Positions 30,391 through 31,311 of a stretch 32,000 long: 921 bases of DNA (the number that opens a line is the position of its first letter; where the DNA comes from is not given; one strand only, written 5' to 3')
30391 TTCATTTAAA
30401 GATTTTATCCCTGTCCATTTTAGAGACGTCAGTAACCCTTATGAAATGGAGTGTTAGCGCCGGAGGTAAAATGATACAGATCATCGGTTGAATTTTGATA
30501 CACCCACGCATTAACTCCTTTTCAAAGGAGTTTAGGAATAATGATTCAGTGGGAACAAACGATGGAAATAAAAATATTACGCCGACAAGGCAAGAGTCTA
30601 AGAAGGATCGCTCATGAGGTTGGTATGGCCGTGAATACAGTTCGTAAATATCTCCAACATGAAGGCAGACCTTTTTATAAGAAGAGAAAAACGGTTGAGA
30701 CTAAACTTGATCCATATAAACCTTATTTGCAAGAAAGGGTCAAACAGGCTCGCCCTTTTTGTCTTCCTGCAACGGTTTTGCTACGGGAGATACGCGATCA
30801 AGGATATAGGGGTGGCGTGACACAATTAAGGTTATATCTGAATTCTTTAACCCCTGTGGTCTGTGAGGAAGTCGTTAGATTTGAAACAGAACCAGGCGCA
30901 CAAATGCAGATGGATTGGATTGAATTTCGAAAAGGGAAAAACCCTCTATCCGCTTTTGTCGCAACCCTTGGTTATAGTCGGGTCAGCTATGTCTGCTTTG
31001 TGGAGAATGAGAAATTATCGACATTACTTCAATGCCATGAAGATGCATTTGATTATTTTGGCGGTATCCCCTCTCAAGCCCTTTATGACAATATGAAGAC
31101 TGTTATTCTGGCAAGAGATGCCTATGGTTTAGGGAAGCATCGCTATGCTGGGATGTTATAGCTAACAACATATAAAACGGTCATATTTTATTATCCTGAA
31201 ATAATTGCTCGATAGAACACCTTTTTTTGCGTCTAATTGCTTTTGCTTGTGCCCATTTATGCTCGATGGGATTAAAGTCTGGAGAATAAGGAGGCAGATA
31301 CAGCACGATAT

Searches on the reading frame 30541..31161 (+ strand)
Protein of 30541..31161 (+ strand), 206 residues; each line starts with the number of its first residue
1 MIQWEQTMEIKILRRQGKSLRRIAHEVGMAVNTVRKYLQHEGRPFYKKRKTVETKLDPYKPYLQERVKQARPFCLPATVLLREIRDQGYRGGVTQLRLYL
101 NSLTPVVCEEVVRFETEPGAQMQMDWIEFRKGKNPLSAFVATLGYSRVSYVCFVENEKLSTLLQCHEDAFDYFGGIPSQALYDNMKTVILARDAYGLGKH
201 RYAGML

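Call 37: search_protein_families(library=pfam, proteins=[window:30541-31161:+], max_evalue=0.01)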
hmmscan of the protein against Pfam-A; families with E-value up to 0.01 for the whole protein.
window:30541-31161:+ (206 aa): 5 families
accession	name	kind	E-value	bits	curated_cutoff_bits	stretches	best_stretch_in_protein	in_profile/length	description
PF00665.32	rve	-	2.5e-11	44.2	32.6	1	116-189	2-79/102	Integrase core domain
PF13936.12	HTH_38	-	6.1e-05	23.1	27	1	8-36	11-39/44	Helix-turn-helix domain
PF13730.12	HTH_36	-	0.0052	17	25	0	19-39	27-47/55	Helix-turn-helix domain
PF15978.11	TnsD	-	0.0057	16.2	32.4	1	9-53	190-235/355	Tn7-like transposition protein D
PF02796.21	HTH_7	-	0.0067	17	23.8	0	8-39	12-43/45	Helix-turn-helix domain of resolvase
